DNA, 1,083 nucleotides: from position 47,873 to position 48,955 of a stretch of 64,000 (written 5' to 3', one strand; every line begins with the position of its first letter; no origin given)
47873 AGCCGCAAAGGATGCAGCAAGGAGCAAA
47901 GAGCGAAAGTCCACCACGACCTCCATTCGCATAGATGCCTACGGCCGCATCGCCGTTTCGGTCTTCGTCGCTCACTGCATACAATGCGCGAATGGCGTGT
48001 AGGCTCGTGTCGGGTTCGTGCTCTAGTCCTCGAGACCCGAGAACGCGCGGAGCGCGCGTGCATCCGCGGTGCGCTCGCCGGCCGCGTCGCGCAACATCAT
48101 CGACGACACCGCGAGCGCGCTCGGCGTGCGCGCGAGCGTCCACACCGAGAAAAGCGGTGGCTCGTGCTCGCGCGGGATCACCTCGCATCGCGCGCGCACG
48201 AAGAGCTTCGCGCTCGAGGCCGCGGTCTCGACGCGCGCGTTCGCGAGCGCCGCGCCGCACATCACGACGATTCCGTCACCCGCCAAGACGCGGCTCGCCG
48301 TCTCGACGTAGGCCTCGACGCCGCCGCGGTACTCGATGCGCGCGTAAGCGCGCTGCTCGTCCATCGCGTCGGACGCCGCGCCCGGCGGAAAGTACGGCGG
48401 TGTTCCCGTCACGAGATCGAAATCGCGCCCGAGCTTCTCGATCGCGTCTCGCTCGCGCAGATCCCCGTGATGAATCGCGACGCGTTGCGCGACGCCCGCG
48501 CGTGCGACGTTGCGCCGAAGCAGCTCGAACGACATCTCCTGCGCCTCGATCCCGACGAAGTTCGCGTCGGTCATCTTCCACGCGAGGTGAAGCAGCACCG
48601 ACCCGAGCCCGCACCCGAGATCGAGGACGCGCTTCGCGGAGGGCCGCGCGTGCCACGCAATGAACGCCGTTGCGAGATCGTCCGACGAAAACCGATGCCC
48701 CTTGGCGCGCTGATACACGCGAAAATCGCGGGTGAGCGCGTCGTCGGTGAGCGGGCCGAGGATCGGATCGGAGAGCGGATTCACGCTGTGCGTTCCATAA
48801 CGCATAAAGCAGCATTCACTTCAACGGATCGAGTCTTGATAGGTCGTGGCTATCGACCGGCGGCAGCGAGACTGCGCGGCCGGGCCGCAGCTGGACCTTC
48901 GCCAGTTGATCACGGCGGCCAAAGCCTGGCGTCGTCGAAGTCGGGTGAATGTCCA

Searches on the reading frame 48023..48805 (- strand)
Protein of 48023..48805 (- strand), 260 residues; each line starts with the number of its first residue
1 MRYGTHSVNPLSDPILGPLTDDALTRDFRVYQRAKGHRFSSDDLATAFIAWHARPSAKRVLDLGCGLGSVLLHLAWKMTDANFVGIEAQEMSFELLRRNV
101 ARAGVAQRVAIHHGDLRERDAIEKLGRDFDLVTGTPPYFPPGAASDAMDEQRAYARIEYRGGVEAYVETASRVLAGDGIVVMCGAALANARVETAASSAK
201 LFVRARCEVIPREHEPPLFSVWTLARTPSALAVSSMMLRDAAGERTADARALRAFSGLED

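Call 11: search_protein_families(library=pfam, proteins=[window:48023-48805:-], max_evalue=0.001)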
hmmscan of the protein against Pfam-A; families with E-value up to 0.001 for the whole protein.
window:48023-48805:- (260 aa): 10 families
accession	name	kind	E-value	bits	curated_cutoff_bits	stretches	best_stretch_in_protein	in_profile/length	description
PF13649.12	Methyltransf_25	-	1.7e-09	38.7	27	1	60-147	1-85/97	Methyltransferase domain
PF05175.20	MTS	-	5.4e-09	36.3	23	1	43-140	17-110/170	Methyltransferase small domain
PF13847.12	Methyltransf_31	-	1.6e-08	34.8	27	1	56-186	3-113/145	Methyltransferase domain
PF08242.18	Methyltransf_12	-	7.1e-06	27.1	30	1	61-133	1-70/98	Methyltransferase domain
PF02390.23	Methyltransf_4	-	6.7e-05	22.9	24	1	58-114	3-58/173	Putative methyltransferase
PF02384.22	N6_Mtase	-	8e-05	22.5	20.4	1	47-139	36-136/311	N-6 DNA Methylase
PF13489.12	Methyltransf_23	-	9.6e-05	22.6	27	1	52-133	18-86/164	Methyltransferase domain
PF03602.21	Cons_hypoth95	-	0.0002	21.5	24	1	46-141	31-126/182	Conserved hypothetical protein 95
PF01728.25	FtsJ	-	0.00029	21.3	24.1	1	56-133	21-96/181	FtsJ-like methyltransferase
PF08241.18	Methyltransf_11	-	0.00032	21.7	21.2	0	61-118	1-53/95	Methyltransferase domain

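Call 20: find_encoding_contigs(protein=window:48023-48805:-, flank=10000, max_places=6)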
Protein window:48023-48805:- (260 aa): no gene with exactly this product is on record in the collection.

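Call 21: find_homologous_proteins(query=window:48023-48805:-, max_evalue=1e-10)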
Query window:48023-48805:- (260 aa): 3165 proteins with E <= 1e-10 among 8000 candidates; the best 120 are listed.
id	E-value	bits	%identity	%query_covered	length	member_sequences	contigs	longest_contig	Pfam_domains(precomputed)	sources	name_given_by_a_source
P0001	3.2e-144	497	92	96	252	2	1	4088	PF13847.13,PF05175.21,PF13649.13,PF02390.24,PF08242.19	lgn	-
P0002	3.3e-135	468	86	96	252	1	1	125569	PF13847.13,PF05175.21,PF13649.13,PF02390.24,PF08242.19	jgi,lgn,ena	-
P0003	3.9e-125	435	79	96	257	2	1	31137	PF13847.13,PF13489.13,PF05175.21,PF13649.13,PF08241.19,PF08242.19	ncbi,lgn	ncbi:MAG TPA: methyltransferase domain-containing protein [Polyangiaceae bacterium]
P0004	4.7e-125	434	80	96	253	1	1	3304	PF13847.13,PF05175.21,PF13649.13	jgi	jgi:tRNA1Val (adenine37-N6)-methyltransferase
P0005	9.6e-125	433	81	94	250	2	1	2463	PF13847.13,PF13489.13,PF05175.21,PF13649.13,PF02390.24,PF08242.19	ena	-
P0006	5.5e-124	431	80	95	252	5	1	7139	PF13847.13,PF05175.21,PF13649.13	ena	-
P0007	1.2e-123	430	79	95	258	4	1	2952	PF13847.13,PF05175.21,PF13649.13,PF02390.24,PF08241.19,PF08242.19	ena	-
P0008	5.8e-123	428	80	95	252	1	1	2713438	PF13847.13,PF13489.13,PF05175.21,PF13649.13,PF02390.24,PF08241.19,PF08242.19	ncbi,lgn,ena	-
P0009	9.8e-123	427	77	98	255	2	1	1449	PF13847.13,PF13489.13,PF05175.21,PF13649.13,PF02390.24,PF08242.19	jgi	jgi:tRNA1(Val) A37 N6-methylase TrmN6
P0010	1.6e-121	423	79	97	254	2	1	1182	PF13847.13,PF05175.21,PF13649.13,PF08242.19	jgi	-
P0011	2.3e-121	422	78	96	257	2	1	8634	PF13847.13,PF05175.21,PF13649.13,PF02390.24,PF08241.19,PF08242.19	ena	-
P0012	1.1e-119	417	77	96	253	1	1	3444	PF13847.13,PF05175.21,PF13649.13,PF08242.19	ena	-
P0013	5.3e-119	415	78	94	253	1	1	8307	PF13847.13,PF05175.21,PF13649.13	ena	-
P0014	1.0e-118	414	77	95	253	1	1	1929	PF13847.13,PF05175.21,PF13649.13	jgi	jgi:tRNA1(Val) A37 N6-methylase TrmN6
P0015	1.2e-117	410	76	94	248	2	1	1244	PF13847.13,PF05175.21,PF13649.13,PF08242.19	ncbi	-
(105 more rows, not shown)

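Call 22: find_encoding_contigs(protein=P0001, flank=10000, max_places=4)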
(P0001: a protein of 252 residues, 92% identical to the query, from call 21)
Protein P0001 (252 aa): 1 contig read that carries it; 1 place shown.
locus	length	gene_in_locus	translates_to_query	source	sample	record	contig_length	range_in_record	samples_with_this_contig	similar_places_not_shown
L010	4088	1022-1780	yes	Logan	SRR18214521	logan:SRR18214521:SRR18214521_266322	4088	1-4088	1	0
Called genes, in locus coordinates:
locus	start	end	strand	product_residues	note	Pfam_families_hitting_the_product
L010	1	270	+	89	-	?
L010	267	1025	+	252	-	PF02544:Steroid_dh, PF06966:DUF1295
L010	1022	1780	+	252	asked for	PF05175:MTS, PF02390:Methyltransf_4 (weak), PF13847:Methyltransf_31, PF08242:Methyltransf_12 (faint), PF13649:Methyltransf_25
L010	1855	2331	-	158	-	PF10882:bPH_5 (weak)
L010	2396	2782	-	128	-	PF01814:Hemerythrin (faint)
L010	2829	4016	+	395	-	-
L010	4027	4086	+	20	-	?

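Call 23: find_encoding_contigs(protein=P0002, flank=10000, max_places=4)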
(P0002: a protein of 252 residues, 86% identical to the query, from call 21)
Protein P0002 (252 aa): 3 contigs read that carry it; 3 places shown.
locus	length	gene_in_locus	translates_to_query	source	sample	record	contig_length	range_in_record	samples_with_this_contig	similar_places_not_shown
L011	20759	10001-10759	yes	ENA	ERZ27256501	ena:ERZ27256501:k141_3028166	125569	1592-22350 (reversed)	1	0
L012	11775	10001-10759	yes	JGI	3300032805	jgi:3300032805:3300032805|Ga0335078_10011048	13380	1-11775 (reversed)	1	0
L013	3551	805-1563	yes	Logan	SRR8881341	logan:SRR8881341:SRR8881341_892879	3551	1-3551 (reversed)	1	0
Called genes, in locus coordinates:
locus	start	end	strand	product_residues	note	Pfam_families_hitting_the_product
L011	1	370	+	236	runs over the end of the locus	PF00005:ABC_tran, PF13304:AAA_21 (faint)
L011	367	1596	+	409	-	PF12704:MacB_PCD, PF02687:FtsX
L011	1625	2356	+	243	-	-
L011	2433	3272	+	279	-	-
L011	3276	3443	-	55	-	-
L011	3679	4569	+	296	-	PF13509:S1_2, PF17783:WHD_CvfB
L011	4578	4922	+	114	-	-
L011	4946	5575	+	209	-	PF01810:LysE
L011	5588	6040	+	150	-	-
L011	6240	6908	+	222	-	-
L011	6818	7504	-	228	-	-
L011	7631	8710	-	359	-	-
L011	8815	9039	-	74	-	-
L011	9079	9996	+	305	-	-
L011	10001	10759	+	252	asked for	PF05175:MTS, PF02390:Methyltransf_4 (faint), PF13847:Methyltransf_31, PF08242:Methyltransf_12 (weak), PF13649:Methyltransf_25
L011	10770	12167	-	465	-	PF25390:WD40_RLD, PF13540:RCC1_2, PF00415:RCC1, PF13540:RCC1_2 (weak), PF25390:WD40_RLD, PF13540:RCC1_2 (weak), PF00415:RCC1 (weak), PF13540:RCC1_2, +1 more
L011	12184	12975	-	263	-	-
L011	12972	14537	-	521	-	PF00069:Pkinase, PF07714:PK_Tyr_Ser-Thr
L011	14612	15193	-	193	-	PF16697:Yop-YscD_cpl, PF00498:FHA, PF04545:Sigma70_r4 (weak), PF08281:Sigma70_r4_2, PF00196:GerE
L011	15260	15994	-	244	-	-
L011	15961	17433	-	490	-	PF00069:Pkinase, PF07714:PK_Tyr_Ser-Thr, PF01636:APH (faint)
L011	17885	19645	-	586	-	-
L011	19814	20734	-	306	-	-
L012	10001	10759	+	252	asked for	PF05175:MTS, PF02390:Methyltransf_4 (faint), PF13847:Methyltransf_31, PF08242:Methyltransf_12 (weak), PF13649:Methyltransf_25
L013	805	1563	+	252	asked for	PF05175:MTS, PF02390:Methyltransf_4 (faint), PF13847:Methyltransf_31, PF08242:Methyltransf_12 (weak), PF13649:Methyltransf_25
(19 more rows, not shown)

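Call 48: find_encoding_contigs(protein=P0008, flank=5000, max_places=2)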
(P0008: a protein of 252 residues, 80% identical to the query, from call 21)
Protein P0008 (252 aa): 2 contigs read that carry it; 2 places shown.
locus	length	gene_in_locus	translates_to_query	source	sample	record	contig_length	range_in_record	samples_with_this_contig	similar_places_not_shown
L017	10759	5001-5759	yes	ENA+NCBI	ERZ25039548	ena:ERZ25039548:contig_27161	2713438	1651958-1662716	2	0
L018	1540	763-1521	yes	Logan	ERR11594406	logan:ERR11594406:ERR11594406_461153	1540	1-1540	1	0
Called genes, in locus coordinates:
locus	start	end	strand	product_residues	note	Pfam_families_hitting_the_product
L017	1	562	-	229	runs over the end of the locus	-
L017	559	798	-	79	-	-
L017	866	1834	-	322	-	PF02129:Peptidase_S15 (faint), PF10503:Esterase_PHB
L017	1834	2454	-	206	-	PF00440:TetR_N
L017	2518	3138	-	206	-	-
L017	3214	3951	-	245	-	PF00072:Response_reg, PF04397:LytTR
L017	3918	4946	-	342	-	PF06580:His_kinase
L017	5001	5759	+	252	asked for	PF13489:Methyltransf_23 (faint), PF05175:MTS, PF13847:Methyltransf_31, PF02390:Methyltransf_4 (faint), PF08241:Methyltransf_11 (faint), PF08242:Methyltransf_12 (faint), PF13649:Methyltransf_25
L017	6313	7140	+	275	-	-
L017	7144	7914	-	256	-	PF00378:ECH_1, PF16113:ECH_2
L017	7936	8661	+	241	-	-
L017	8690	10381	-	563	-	PF00664:ABC_membrane (weak), PF00005:ABC_tran, PF02463:SMC_N (weak), PF13304:AAA_21 (faint)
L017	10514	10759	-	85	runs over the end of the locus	-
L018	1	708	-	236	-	?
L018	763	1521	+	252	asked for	PF13489:Methyltransf_23 (faint), PF05175:MTS, PF13847:Methyltransf_31, PF02390:Methyltransf_4 (faint), PF08241:Methyltransf_11 (faint), PF08242:Methyltransf_12 (faint), PF13649:Methyltransf_25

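Call 49: find_encoding_contigs(protein=P0003, flank=5000, max_places=2)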
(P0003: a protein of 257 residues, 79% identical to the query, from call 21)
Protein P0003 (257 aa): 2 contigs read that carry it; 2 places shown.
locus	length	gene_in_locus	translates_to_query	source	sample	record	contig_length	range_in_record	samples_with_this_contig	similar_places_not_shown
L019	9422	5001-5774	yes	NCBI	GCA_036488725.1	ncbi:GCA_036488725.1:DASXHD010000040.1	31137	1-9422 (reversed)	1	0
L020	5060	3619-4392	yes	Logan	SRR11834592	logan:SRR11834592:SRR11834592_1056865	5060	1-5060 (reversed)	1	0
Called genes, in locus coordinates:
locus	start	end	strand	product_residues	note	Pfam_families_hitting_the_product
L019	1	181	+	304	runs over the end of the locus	PF25213:HVO_A0261_N (weak), PF00126:HTH_1, PF03466:LysR_substrate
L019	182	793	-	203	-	-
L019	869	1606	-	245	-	PF00072:Response_reg, PF04397:LytTR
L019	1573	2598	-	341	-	PF06580:His_kinase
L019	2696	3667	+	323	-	PF08557:Lipid_DES, PF00487:FA_desaturase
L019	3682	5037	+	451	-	PF01565:FAD_binding_4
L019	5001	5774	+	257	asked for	PF13489:Methyltransf_23 (faint), PF05175:MTS, PF13847:Methyltransf_31, PF08241:Methyltransf_11 (faint), PF08242:Methyltransf_12 (faint), PF13649:Methyltransf_25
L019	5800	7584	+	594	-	PF00672:HAMP, PF00989:PAS (faint), PF08448:PAS_4, PF00512:HisKA, PF02518:HATPase_c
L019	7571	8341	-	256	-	PF00378:ECH_1, PF16113:ECH_2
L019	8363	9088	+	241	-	-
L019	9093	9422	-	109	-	PF25601:AAA_lid_14, PF02954:HTH_8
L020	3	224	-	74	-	?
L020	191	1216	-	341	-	PF06580:His_kinase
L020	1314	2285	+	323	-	PF08557:Lipid_DES, PF00487:FA_desaturase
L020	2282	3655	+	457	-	PF01565:FAD_binding_4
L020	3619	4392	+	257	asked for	PF13489:Methyltransf_23 (faint), PF05175:MTS, PF13847:Methyltransf_31, PF08241:Methyltransf_11 (faint), PF08242:Methyltransf_12 (faint), PF13649:Methyltransf_25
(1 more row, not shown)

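Call 51: list_cluster_members(proteins=[P0001, P0121, P0241])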
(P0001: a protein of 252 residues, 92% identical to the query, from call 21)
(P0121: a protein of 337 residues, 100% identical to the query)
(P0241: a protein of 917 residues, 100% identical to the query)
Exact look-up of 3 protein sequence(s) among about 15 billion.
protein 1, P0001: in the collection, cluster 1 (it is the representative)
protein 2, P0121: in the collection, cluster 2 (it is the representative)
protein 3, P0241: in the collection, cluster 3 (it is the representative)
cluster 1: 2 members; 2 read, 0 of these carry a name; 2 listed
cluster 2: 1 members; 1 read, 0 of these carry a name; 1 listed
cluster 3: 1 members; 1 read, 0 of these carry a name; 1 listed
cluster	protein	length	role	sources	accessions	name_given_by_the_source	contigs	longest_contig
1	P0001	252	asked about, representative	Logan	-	-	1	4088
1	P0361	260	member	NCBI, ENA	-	-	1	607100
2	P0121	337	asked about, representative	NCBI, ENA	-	-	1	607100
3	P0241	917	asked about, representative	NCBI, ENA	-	-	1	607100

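Call 76: find_encoding_contigs(protein=P0006, flank=5000, max_places=2)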
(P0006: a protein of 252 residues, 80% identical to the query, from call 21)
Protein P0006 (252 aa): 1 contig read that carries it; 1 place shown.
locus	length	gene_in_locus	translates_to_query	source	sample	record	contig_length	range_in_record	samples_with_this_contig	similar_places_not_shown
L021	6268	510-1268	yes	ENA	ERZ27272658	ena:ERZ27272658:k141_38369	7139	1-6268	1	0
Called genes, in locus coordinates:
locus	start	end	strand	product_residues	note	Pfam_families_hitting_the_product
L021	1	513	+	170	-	?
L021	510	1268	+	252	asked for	PF05175:MTS, PF13847:Methyltransf_31 (weak), PF13649:Methyltransf_25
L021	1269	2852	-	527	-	PF00890:FAD_binding_2 (faint), PF01266:DAO (weak), PF12831:FAD_oxidored (faint), PF01593:Amino_oxidase, PF13450:NAD_binding_8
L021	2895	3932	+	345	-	-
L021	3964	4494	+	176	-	PF04885:Stig1 (faint)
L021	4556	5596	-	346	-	PF07646:Kelch_2 (faint), PF24681:Kelch_KLHDC2_KLHL20_DRC7, PF24981:Beta-prop_ATRN-LZTR1, PF01344:Kelch_1, PF13964:Beta-prop_Calicin, PF25210:Kelch_FKB95, PF01344:Kelch_1, PF24681:Kelch_KLHDC2_KLHL20_DRC7 (weak), +3 more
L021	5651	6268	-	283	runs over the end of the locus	PF02311:AraC_binding (weak), PF00165:HTH_AraC (weak), PF12833:HTH_18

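Call 77: find_encoding_contigs(protein=P0011, flank=5000, max_places=2)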
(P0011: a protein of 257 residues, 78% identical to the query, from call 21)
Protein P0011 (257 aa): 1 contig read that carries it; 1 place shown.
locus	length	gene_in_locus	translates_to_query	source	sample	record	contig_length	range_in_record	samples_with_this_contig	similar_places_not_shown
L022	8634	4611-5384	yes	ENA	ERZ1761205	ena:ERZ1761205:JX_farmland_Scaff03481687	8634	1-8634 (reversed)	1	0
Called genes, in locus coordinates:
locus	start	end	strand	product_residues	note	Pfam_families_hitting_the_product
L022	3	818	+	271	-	?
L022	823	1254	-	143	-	PF03640:Lipoprotein_15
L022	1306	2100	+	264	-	PF12146:Hydrolase_4, PF00561:Abhydrolase_1, PF00975:Thioesterase (weak), PF12697:Abhydrolase_6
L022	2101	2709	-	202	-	-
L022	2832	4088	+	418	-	PF11617:Cu-binding_MopE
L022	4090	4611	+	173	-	-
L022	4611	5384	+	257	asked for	PF05175:MTS, PF13847:Methyltransf_31, PF02390:Methyltransf_4 (faint), PF08241:Methyltransf_11 (faint), PF08242:Methyltransf_12 (faint), PF13649:Methyltransf_25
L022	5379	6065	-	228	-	-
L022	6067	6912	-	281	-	PF16697:Yop-YscD_cpl, PF00498:FHA, PF00990:GGDEF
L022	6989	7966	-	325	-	PF00248:Aldo_ket_red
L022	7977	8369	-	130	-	-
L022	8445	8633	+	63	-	?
